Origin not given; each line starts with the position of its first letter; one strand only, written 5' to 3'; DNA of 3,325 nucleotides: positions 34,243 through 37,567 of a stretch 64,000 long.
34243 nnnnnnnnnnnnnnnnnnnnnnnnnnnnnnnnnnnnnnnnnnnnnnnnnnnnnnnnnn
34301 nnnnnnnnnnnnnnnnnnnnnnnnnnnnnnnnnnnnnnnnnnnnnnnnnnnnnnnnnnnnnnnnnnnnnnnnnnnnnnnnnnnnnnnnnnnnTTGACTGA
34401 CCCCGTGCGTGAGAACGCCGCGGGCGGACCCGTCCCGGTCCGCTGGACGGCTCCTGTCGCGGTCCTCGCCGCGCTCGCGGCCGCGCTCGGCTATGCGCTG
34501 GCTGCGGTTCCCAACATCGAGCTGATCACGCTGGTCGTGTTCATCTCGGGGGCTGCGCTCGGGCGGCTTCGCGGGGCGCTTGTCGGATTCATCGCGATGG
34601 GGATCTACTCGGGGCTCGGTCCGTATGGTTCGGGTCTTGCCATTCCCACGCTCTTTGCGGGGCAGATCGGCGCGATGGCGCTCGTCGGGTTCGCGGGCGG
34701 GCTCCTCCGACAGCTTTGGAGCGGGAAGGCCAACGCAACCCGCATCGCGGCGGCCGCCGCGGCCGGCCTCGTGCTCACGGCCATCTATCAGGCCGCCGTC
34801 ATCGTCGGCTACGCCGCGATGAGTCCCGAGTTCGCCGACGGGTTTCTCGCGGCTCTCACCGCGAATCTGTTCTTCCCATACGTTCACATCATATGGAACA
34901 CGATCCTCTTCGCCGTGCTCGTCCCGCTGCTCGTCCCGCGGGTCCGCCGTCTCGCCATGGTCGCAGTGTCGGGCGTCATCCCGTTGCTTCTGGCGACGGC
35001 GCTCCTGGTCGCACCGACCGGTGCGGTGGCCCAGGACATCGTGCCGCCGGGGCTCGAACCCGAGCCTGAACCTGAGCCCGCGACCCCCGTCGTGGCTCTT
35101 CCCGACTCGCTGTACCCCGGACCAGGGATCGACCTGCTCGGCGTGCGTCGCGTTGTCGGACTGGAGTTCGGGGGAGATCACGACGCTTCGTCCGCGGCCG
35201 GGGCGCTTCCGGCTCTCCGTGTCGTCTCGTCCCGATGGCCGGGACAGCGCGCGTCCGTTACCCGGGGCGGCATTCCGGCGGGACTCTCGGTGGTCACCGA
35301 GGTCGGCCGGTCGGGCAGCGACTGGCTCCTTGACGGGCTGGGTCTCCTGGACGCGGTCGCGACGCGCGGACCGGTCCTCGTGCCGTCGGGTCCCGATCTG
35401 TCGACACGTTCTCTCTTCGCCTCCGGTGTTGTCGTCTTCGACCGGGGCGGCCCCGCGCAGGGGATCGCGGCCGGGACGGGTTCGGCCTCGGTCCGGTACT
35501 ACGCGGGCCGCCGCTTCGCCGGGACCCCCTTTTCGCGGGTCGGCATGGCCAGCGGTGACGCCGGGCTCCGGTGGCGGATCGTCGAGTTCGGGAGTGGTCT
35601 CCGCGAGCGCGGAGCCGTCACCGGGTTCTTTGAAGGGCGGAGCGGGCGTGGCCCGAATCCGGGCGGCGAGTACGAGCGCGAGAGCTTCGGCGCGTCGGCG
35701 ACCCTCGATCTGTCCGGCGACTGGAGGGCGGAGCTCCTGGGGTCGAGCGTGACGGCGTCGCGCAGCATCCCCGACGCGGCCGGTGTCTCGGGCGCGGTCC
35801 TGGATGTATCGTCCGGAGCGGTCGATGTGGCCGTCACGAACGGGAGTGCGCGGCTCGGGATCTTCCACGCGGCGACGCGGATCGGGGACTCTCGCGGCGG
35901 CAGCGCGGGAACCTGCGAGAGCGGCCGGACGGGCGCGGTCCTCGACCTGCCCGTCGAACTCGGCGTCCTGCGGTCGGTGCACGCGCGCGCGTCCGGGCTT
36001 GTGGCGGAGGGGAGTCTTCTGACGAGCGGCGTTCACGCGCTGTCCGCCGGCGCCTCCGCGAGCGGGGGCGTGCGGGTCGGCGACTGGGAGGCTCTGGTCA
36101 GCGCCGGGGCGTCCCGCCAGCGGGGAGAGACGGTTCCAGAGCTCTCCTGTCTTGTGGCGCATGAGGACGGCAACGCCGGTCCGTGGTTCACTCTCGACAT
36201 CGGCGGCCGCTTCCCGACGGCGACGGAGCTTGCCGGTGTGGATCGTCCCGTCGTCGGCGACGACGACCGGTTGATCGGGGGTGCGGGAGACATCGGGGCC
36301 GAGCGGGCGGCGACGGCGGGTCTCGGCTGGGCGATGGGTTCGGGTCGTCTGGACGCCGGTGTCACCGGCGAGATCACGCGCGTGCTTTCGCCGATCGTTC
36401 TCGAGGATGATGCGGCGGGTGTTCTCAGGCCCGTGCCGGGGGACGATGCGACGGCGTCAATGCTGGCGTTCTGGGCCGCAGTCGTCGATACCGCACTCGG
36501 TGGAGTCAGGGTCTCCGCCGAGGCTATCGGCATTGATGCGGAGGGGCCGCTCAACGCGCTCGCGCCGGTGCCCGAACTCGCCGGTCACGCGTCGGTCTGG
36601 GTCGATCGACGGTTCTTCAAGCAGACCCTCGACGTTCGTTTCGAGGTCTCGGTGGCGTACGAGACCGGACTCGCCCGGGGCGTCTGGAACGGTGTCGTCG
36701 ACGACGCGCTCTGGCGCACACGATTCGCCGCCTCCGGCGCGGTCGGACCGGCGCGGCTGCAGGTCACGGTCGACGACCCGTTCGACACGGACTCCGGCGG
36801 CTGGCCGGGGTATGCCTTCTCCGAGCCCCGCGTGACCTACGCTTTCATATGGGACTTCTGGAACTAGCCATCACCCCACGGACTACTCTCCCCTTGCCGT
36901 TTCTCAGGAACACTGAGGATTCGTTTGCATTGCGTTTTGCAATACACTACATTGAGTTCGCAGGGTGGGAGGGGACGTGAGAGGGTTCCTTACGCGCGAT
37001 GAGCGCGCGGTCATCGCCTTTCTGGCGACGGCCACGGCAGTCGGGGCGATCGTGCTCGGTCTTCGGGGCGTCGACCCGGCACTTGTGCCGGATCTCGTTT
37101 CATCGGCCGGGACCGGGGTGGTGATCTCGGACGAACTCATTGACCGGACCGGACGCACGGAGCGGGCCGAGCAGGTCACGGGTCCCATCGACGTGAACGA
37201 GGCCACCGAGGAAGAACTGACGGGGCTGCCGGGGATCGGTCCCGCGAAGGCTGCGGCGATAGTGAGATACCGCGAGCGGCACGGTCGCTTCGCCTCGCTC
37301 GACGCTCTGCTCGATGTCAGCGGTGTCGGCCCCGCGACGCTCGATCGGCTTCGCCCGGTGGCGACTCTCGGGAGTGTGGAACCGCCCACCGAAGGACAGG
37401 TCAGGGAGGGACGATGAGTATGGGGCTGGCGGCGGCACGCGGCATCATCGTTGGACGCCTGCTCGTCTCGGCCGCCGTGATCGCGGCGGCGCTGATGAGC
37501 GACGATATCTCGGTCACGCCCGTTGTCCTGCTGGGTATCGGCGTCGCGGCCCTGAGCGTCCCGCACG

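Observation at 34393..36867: Cobalamin-type ECF S component fused through an internal signal peptide to an outer-membrane barrel: a one-gene, two-membrane importer?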

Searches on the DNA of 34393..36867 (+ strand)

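Call 59: search_rna_families(sources=[L004, L011, L012, L013, L014], threshold=gathering)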
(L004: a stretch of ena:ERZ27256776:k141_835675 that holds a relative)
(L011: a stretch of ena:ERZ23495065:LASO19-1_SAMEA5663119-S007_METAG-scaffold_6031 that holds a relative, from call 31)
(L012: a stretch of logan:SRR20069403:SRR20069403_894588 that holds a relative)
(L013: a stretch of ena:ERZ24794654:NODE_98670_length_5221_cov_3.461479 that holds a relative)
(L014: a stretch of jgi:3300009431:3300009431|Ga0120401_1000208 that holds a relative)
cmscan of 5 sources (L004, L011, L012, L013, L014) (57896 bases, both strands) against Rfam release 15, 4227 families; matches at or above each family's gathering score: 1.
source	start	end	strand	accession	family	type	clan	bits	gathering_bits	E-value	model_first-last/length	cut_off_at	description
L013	1385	1560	+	RF00174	Cobalamin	Cis-reg; riboswitch;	CL00101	88.8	31.5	1.2e-20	1-189/189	no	Cobalamin riboswitch aptamer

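Call 76: search_rna_families(sources=[L137, L138, L139, L044, L045, L093, L075, L053, L086, L028, L066, L035, L027, L122, L054, L117], threshold=gathering)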
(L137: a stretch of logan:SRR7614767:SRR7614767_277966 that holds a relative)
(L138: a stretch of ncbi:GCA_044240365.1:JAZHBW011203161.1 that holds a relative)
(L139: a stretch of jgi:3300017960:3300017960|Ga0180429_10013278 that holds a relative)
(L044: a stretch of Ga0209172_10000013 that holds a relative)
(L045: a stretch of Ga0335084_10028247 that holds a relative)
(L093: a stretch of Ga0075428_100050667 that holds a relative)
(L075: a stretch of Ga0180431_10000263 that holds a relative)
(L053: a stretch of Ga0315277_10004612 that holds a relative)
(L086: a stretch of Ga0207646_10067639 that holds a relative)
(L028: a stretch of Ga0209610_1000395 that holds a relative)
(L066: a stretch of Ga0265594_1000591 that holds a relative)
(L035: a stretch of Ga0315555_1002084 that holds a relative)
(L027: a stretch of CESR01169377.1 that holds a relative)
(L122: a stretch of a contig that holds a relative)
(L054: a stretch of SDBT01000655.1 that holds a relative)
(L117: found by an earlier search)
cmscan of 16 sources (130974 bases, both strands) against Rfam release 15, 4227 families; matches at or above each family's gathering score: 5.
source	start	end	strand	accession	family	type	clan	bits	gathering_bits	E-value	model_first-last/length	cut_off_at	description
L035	10727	10910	-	RF00174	Cobalamin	Cis-reg; riboswitch;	CL00101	102.2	31.5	4e-24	1-189/189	no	Cobalamin riboswitch aptamer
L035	8273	8387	-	RF00001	5S_rRNA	Gene; rRNA;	CL00113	87.1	38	6.2e-17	1-120/120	no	5S ribosomal RNA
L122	5486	5680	-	RF00174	Cobalamin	Cis-reg; riboswitch;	CL00101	85.7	31.5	2.2e-19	1-189/189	no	Cobalamin riboswitch aptamer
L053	3396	3600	-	RF00174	Cobalamin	Cis-reg; riboswitch;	CL00101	83.2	31.5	1.1e-18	1-189/189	no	Cobalamin riboswitch aptamer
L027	5237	5445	-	RF00174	Cobalamin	Cis-reg; riboswitch;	CL00101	76.6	31.5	8.6e-17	1-189/189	no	Cobalamin riboswitch aptamer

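Call 100: search_rna_families(sources=[L140, L141], threshold=gathering)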
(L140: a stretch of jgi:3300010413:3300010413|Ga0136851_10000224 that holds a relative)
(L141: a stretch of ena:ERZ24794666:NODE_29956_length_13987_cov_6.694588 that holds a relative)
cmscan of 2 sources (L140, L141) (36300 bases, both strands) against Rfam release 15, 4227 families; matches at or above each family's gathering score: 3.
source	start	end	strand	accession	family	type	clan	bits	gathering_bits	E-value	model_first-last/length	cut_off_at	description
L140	9624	9821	+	RF00174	Cobalamin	Cis-reg; riboswitch;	CL00101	94.5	31.5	1.8e-22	1-189/189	no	Cobalamin riboswitch aptamer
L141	4629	4804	+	RF00174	Cobalamin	Cis-reg; riboswitch;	CL00101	88.8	31.5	7.3e-21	1-189/189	no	Cobalamin riboswitch aptamer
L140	4602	4675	+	RF00005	tRNA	Gene; tRNA;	CL00001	73.8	29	1.6e-14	1-71/71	no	tRNA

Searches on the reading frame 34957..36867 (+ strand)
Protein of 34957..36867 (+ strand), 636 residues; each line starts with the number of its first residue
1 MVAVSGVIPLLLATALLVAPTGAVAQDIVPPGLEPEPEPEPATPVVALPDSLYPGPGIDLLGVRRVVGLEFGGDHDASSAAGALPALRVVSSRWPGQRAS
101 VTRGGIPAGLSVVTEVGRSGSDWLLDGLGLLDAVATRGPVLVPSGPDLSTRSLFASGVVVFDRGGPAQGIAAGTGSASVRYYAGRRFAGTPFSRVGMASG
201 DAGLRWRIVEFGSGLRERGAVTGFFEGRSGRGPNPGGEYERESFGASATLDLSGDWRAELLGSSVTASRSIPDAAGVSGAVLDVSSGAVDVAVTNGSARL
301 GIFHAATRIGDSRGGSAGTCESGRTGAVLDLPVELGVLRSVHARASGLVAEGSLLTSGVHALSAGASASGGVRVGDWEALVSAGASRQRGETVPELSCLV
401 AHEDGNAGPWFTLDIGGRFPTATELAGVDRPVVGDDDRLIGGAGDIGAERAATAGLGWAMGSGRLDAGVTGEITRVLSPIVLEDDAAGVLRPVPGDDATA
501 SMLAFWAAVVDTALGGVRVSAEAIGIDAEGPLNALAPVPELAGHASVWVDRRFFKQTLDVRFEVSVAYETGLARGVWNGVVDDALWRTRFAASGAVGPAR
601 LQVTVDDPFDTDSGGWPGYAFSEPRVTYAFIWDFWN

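Call 5: search_protein_families(library=ncbifam, proteins=[window:34957-36867:+], max_evalue=1)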
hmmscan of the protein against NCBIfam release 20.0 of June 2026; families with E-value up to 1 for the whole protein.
window:34957-36867:+ (636 aa): 0 families

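Call 6: search_protein_families(library=pfam, proteins=[window:34957-36867:+], max_evalue=10)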
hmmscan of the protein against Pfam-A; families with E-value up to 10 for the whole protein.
window:34957-36867:+ (636 aa): 1 family
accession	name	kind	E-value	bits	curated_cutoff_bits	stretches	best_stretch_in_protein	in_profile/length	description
PF16031.10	TonB_N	-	2.6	9.1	33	1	18-50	37-67/138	TonB polyproline region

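Call 25: search_solved_structures(query=A3, max_evalue=10, show_alignments=0)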
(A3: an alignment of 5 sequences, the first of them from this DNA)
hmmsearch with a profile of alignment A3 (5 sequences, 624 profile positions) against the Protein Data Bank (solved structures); distinct sequences matched with E-value up to 10: 0.

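Call 28: find_homologous_proteins(query=A3, max_evalue=0.01)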
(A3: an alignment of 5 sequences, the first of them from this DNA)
Query A3 (5 sequences) (611 aa, profile of the alignment): 6 proteins with E <= 0.01 among 8000 candidates.
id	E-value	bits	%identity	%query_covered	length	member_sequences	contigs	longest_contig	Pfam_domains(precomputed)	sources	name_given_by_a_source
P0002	0.0e+0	1190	77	100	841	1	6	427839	-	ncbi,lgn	-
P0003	0.0e+0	1187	76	100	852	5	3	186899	-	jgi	-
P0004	0.0e+0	1164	65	100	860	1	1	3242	-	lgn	-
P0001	0.0e+0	1159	99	100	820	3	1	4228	-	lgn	-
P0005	0.0e+0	1099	60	97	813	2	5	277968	-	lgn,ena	-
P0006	5.7e-71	258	34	90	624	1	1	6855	-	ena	-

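Call 31: find_encoding_contigs(protein=P0006, flank=10000, max_places=3)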
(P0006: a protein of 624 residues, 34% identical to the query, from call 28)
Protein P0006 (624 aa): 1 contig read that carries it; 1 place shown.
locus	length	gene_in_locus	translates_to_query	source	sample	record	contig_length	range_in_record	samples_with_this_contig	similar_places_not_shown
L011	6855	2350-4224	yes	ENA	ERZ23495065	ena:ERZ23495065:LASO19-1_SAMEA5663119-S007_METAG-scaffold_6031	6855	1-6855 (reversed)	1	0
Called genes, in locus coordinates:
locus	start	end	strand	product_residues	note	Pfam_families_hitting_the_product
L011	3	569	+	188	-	?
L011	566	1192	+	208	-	PF04961:FTCD_C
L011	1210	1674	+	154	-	-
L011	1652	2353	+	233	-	-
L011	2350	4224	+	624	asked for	-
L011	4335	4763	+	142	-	PF00633:HHH (weak), PF12836:HHH_3, PF14520:HHH_5 (faint)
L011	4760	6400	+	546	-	PF25323:6TM_PilS, PF00989:PAS (weak), PF08448:PAS_4, PF13426:PAS_9, PF00512:HisKA, PF02518:HATPase_c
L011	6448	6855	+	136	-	?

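Call 42: search_solved_structures(query=A4, max_evalue=10, show_alignments=1)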
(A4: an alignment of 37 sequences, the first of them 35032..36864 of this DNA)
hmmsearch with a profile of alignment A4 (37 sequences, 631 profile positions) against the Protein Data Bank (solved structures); distinct sequences matched with E-value up to 10: 1.
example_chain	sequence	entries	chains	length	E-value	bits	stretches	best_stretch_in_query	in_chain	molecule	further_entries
4m1b_A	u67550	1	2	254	0.21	13.2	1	369-421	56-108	Polysaccharide deacetylase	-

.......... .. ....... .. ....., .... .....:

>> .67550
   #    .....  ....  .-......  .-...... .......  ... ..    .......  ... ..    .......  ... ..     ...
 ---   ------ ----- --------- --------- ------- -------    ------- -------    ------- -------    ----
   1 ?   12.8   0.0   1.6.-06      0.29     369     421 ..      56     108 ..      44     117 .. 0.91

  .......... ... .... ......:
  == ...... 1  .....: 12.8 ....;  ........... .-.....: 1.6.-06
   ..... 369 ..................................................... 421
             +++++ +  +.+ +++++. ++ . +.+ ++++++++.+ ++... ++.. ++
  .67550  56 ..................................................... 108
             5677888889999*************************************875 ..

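Call 50: predict_structure(alignment_id=A4)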
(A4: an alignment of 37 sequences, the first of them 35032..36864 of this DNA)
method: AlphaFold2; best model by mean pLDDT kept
length: 611 residues; sequences in the alignment: 37
mean_pLDDT: 84.6   pTM: 0.87
mean pLDDT of the five models: 84.6, 83.1, 82.7, 82.5, 80.0
residues with pLDDT >= 90: 368; 70-90: 157; 50-70: 37; < 50: 49
segments of 3 or more residues with pLDDT < 50: 1-39, 141-148
pLDDT, mean of each block of 10 residues (from residue 1): 29 28 29 38 53 76 87 90 91 87 95 91 84 70 44 78 69 87 84 84 86 91 91 93 85 85 94 93 94 97 93 92 98 97 92 92 94 85 89 96 95 95 94 89 93 96 96 96 87 95 96 95 92 91 95 92 92 89 85 80 86 58
secondary structure, 60 per line:
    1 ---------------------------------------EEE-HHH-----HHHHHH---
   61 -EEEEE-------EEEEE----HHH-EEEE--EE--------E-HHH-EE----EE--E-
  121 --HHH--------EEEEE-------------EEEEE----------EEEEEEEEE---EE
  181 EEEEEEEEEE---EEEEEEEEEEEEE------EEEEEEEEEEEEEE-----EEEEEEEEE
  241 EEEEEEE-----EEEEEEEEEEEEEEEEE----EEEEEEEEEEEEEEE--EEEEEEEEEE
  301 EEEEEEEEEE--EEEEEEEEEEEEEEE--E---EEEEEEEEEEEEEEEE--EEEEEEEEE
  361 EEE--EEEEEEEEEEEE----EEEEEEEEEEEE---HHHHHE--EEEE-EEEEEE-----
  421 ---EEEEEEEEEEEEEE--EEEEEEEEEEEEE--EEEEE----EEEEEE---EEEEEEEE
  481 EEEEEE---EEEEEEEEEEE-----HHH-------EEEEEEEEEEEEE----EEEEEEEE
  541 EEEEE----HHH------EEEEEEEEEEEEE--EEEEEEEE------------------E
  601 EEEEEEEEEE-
elements in order: E40-42 H52-57 E62-66 E74-78 E87-90 E134-138 E152-156 E167-175 E179-190 E194-206 E213-226 E232-247 E253-269 E274-288 E291-310 E313-327 E334-349 E352-363 E366-377 E382-393 H397-401 E405-408 E410-415 E424-437 E440-452 E455-459 E464-469 E473-486 E490-500 E516-528 E533-545 E559-571 E574-581 E600-610

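Call 54: fold_search(model_id=the predicted structure, library=pdb)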
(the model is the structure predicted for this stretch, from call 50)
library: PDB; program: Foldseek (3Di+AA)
matches with E <= 10: 898; with E <= 0.001: 339
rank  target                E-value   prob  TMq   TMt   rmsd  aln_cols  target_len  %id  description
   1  1nqg                  1.9e-23  1.00  0.72  0.76   4.6       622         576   13  OUTER MEMBRANE COBALAMIN TRANSPORTER (BTUB) FROM E. COLI, WITH BOUND CALCIUM (released 2003-04-29)
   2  2gsk_A                7.6e-23  1.00  0.73  0.76   5.3       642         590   13  Structure of the BtuB:TonB Complex (released 2006-06-13)
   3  5fr8_A                3.1e-22  1.00  0.71  0.63   6.5       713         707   11  Crystal structure of the siderophore receptor PirA from Acinetobacter baumannii (released 2016-05-11)
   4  3m8d                  5.2e-22  1.00  0.72  0.75   4.6       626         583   13  Crystal structure of spin-labeled BtuB V10R1 with bound calcium and cyanocobalamin (released 2010-09-15)
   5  3rgm                  5.8e-22  1.00  0.73  0.80   4.0       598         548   12  Crystal structure of spin-labeled BtuB T156R1 (released 2011-10-26)
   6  1nqe                  7.9e-22  1.00  0.72  0.79   4.8       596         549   12  OUTER MEMBRANE COBALAMIN TRANSPORTER (BTUB) FROM E. COLI (released 2003-04-29)
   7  1nqf                  1.5e-21  1.00  0.70  0.78   4.9       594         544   14  OUTER MEMBRANE COBALAMIN TRANSPORTER (BTUB) FROM E. COLI, METHIONINE SUBSTIUTION CONSTRUCT FOR SE-MET SAD PHASING (released 2003-04-29)
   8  3rgn                  1.7e-21  1.00  0.72  0.79   4.7       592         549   13  Crystal structure of spin-labeled BtuB W371R1 (released 2011-10-26)
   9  3m8b                  1.7e-21  1.00  0.71  0.78   4.7       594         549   13  Crystal structure of spin-labeled BtuB V10R1 in the apo state (released 2010-09-15)
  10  1nqh                  1.5e-20  1.00  0.71  0.74   5.2       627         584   14  OUTER MEMBRANE COBALAMIN TRANSPORTER (BTUB) FROM E. COLI, WITH BOUND CALCIUM AND CYANOCOBALAMIN (VITAMIN B12) SUBSTRATE (released 2003-04-29)
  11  1ujw_A                3.3e-20  1.00  0.72  0.76   4.9       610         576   13  Structure of the complex between BtuB and Colicin E3 Receptor binding domain (released 2003-11-25)
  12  1fep                  3.7e-20  1.00  0.70  0.64   5.7       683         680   11  FERRIC ENTEROBACTIN RECEPTOR (released 1999-01-13)
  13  5nc3                  4.3e-20  1.00  0.71  0.63   5.7       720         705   11  Crystal structure of the ferric enterobactin receptor (PfeA) from Pseudomonas aeruginosa in complex with the tris-catech (released 2018-03-21)
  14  5mzs                  1.3e-19  1.00  0.69  0.61   6.1       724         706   12  Crystal structure of the ferric enterobactin receptor (PfeA) mutant (R480A_Q482A) from Pseudomonas aeruginosa (released 2018-02-14)
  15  5nc4                  1.4e-19  1.00  0.70  0.63   5.9       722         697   11  Crystal structure of the ferric enterobactin receptor (PfeA) in complex with protochelin from Pseudomonas aeruginosa (released 2018-03-21)
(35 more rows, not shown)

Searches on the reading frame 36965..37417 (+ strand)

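Call 95: search_protein_families(library=pfam, proteins=[window:36965-37417:+], max_evalue=0.0001)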
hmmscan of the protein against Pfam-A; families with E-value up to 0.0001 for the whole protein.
window:36965-37417:+ (150 aa): 3 families
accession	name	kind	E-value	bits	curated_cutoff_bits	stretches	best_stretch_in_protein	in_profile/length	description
PF12836.13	HHH_3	-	1.4e-19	70.3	27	1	74-131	5-62/65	Helix-hairpin-helix motif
PF00633.29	HHH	-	6.1e-14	51.5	24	1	77-102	5-30/30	Helix-hairpin-helix motif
PF14520.12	HHH_5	-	3e-07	31.3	27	0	78-100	30-52/57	Helix-hairpin-helix domain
